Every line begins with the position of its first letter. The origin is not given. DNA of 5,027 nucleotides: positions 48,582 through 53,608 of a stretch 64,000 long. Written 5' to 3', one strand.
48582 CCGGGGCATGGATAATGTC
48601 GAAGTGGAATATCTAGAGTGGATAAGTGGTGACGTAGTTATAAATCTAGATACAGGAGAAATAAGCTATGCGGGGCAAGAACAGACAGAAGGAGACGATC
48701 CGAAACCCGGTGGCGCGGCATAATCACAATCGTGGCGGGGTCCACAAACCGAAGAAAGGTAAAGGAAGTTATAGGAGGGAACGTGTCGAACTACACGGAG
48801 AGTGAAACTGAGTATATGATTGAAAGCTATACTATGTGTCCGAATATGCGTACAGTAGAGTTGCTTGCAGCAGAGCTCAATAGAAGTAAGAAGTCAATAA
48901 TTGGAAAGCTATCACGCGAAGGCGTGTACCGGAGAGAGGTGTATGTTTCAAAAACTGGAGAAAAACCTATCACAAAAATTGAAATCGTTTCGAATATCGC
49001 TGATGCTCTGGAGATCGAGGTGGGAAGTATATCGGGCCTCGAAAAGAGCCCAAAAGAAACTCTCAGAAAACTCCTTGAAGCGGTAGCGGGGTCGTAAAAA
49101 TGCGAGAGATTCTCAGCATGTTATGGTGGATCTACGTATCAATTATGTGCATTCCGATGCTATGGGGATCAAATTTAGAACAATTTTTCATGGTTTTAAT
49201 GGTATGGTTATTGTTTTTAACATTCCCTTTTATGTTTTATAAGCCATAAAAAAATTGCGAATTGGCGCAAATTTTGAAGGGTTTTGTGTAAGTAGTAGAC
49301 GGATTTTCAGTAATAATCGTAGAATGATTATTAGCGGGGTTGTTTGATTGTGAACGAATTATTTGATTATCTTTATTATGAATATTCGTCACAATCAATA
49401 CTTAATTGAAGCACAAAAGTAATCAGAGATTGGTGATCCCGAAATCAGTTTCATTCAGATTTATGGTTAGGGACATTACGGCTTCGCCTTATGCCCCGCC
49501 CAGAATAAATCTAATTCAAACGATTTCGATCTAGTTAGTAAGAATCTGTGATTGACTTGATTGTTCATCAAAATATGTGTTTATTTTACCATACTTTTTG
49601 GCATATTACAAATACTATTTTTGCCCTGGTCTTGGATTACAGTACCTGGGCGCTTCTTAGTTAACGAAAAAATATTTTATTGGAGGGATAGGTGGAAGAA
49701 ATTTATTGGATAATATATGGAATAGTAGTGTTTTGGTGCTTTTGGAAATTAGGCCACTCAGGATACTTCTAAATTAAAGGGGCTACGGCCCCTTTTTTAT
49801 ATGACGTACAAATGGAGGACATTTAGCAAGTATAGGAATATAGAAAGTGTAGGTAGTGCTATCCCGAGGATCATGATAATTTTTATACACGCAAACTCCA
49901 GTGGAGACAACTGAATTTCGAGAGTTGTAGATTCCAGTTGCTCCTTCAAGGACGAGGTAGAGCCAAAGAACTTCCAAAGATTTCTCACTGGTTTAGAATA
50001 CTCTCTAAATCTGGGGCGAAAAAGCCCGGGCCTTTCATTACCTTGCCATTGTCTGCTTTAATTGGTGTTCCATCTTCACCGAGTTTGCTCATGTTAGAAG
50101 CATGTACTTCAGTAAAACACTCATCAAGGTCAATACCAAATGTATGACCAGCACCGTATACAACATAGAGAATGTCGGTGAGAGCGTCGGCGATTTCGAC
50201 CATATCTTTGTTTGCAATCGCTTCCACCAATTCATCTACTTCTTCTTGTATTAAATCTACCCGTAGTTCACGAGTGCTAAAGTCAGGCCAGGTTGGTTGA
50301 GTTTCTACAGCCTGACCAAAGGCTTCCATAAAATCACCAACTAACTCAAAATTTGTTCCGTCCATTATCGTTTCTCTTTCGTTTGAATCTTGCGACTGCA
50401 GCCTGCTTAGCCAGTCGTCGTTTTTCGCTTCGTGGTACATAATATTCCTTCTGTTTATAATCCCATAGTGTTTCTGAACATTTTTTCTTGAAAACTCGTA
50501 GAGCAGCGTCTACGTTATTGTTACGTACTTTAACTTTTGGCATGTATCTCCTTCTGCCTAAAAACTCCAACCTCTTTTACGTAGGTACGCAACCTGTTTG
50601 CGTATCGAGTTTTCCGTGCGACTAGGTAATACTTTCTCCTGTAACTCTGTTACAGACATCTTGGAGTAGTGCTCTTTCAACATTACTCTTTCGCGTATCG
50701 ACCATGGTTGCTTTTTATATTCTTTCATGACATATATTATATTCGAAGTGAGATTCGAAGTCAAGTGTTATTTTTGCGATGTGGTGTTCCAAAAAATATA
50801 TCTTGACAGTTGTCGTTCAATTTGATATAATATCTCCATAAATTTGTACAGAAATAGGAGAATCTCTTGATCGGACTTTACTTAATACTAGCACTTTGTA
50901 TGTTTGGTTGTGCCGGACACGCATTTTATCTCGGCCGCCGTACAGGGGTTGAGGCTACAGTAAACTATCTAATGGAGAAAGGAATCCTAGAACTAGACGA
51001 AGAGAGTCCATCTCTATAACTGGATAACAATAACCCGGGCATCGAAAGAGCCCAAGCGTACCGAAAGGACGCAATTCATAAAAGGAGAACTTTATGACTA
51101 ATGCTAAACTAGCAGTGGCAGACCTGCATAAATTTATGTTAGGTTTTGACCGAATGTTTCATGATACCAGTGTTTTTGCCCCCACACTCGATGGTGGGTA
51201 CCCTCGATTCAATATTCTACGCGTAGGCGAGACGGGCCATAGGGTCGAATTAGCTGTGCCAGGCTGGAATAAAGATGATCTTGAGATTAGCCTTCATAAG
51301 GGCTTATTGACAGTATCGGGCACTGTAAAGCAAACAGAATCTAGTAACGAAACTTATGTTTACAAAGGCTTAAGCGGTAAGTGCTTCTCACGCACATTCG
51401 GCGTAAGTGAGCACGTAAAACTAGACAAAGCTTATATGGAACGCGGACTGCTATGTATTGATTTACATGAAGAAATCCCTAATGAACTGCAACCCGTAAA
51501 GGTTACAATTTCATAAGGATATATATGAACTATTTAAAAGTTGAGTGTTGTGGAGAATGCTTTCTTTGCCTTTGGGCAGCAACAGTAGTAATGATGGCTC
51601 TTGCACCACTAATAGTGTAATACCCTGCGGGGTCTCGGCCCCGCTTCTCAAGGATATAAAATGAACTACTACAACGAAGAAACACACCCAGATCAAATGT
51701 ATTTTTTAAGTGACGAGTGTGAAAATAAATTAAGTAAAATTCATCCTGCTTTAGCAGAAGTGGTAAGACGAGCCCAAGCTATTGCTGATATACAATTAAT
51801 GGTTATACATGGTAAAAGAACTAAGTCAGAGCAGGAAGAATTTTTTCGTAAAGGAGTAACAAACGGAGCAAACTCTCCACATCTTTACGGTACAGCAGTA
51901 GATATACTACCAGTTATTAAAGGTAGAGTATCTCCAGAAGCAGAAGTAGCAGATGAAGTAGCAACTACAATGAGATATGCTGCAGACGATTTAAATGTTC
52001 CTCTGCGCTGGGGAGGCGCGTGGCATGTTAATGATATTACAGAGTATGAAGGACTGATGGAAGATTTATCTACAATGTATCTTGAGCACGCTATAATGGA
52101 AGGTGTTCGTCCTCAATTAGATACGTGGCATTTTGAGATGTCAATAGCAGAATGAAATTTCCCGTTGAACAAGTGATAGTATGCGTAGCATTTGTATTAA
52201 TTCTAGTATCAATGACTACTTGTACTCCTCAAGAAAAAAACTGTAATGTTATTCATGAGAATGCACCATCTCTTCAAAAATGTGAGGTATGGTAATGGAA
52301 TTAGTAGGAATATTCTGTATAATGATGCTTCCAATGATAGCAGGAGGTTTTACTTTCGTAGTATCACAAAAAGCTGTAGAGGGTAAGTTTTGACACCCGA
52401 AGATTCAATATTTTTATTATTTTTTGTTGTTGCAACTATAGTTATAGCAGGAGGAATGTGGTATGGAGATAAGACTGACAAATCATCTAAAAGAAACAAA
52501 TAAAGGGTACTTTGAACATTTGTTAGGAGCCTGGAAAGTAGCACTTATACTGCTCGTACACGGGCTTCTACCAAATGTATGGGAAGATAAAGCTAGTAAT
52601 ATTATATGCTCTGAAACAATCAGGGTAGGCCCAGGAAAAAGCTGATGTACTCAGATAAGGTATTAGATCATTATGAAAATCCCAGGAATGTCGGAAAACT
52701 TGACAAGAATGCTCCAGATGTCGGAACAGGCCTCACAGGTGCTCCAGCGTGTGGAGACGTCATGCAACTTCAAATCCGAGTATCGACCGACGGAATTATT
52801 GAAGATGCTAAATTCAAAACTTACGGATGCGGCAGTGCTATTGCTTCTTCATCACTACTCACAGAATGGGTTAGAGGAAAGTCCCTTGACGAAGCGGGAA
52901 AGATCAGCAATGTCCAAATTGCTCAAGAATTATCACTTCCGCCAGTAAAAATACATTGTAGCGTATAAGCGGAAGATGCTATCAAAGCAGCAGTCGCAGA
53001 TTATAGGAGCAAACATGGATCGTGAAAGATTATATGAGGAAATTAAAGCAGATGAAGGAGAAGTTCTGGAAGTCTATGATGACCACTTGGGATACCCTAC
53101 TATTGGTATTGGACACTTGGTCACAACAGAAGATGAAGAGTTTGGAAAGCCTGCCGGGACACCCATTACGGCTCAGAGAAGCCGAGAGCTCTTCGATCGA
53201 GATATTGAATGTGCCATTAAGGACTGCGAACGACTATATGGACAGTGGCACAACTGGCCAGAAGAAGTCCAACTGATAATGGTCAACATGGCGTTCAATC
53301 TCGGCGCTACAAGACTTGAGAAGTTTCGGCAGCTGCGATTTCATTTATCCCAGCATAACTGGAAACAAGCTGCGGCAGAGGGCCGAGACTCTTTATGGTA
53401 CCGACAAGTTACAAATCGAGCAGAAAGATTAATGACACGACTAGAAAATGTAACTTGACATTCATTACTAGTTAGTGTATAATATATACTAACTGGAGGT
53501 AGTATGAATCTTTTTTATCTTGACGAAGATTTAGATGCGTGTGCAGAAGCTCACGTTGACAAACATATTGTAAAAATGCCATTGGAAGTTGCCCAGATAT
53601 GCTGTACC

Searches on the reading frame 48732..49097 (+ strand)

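Call 16: search_protein_families(library=pfam, proteins=[window:48732-49097:+], max_evalue=0.1)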
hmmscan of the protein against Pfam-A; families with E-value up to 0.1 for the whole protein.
window:48732-49097:+ (121 aa): 0 families

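Call 17: search_protein_families(library=phrogs, proteins=[window:48732-49097:+], max_evalue=0.1)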
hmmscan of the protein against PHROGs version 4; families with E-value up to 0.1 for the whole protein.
window:48732-49097:+ (121 aa): 3 families
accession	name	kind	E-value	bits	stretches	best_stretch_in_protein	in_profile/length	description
phrog_1725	-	DNA, RNA and nucleotide metabolism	0.00039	21.9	1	18-118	16-123/129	DNA binding protein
phrog_323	-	transcription regulation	0.00074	20.2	1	19-81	6-61/319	transcriptional regulator, D5-like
phrog_20648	-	DNA, RNA and nucleotide metabolism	0.0077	16.5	1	11-65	177-232/311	dCMP deaminase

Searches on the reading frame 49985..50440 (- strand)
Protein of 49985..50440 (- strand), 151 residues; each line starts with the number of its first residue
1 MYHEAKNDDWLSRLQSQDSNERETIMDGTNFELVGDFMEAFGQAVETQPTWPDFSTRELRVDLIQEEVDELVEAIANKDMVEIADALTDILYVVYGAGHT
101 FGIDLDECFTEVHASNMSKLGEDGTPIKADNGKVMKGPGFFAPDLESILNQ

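Call 39: search_protein_families(library=phrogs, proteins=[window:49985-50440:-], max_evalue=0.00001)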
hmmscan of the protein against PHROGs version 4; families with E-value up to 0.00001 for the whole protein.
window:49985-50440:- (151 aa): 5 families
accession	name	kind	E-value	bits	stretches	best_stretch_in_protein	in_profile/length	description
phrog_671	-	other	3.1e-42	146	1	18-150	526-658/678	nucleotide pyrophosphohydrolase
phrog_4159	-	other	6.3e-25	88.9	1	8-151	89-258/270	nucleotide pyrophosphohydrolase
phrog_12019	-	other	1.6e-14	55.2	1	21-149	116-240/241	MazG-like pyrophosphatase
phrog_2144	-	other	1.5e-10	42.2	1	30-123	4-114/290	MazG-like pyrophosphatase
phrog_18404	-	other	7e-08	32.9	1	48-144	40-137/264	hydrolase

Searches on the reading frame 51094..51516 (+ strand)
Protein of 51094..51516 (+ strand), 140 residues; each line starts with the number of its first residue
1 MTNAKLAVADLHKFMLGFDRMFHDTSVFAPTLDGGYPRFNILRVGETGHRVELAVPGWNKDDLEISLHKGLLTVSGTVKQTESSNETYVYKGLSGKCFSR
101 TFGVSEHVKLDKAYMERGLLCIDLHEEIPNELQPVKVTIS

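Call 83: search_protein_families(library=pfam, proteins=[window:51094-51516:+], max_evalue=0.001)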
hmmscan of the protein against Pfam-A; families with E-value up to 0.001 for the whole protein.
window:51094-51516:+ (140 aa): 1 family
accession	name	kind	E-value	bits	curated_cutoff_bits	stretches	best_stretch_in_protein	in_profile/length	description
PF00011.27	HSP20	-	4.1e-12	46.5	20.8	1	44-139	4-101/102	Hsp20/alpha crystallin family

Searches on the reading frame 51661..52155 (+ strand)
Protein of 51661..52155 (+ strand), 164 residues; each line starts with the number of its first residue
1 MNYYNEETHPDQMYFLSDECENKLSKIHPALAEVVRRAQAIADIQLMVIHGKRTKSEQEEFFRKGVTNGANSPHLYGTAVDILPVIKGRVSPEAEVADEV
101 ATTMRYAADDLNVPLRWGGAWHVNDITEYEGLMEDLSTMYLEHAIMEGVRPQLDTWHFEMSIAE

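Call 83: search_protein_families(library=pfam, proteins=[window:51661-52155:+], max_evalue=0.001)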
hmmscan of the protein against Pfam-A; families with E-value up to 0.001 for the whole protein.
window:51661-52155:+ (164 aa): 1 family
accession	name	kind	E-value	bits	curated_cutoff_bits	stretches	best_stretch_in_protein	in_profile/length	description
PF13539.11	Peptidase_M15_4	-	4.4e-07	30.8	25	1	68-125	4-64/70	D-alanyl-D-alanine carboxypeptidase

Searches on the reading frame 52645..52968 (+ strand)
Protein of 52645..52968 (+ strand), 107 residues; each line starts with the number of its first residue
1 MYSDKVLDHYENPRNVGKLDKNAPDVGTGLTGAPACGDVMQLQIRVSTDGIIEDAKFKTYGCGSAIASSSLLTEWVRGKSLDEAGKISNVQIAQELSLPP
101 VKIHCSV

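Call 84: search_protein_families(library=pfam, proteins=[window:52645-52968:+], max_evalue=0.001)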
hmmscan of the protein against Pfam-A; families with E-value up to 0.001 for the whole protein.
window:52645-52968:+ (107 aa): 1 family
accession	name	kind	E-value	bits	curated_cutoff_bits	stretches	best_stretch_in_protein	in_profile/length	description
PF01592.21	NifU_N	-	1.1e-44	152.1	22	1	1-107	1-107/127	NifU-like N terminal domain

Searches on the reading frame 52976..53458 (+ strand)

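Call 83: search_protein_families(library=pfam, proteins=[window:52976-53458:+], max_evalue=0.001)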
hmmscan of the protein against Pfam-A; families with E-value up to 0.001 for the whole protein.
window:52976-53458:+ (160 aa): 1 family
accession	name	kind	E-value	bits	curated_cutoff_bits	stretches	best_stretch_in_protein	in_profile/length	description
PF00959.24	Phage_lysozyme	-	1.1e-09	39.2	22.3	1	26-141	3-107/125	Phage lysozyme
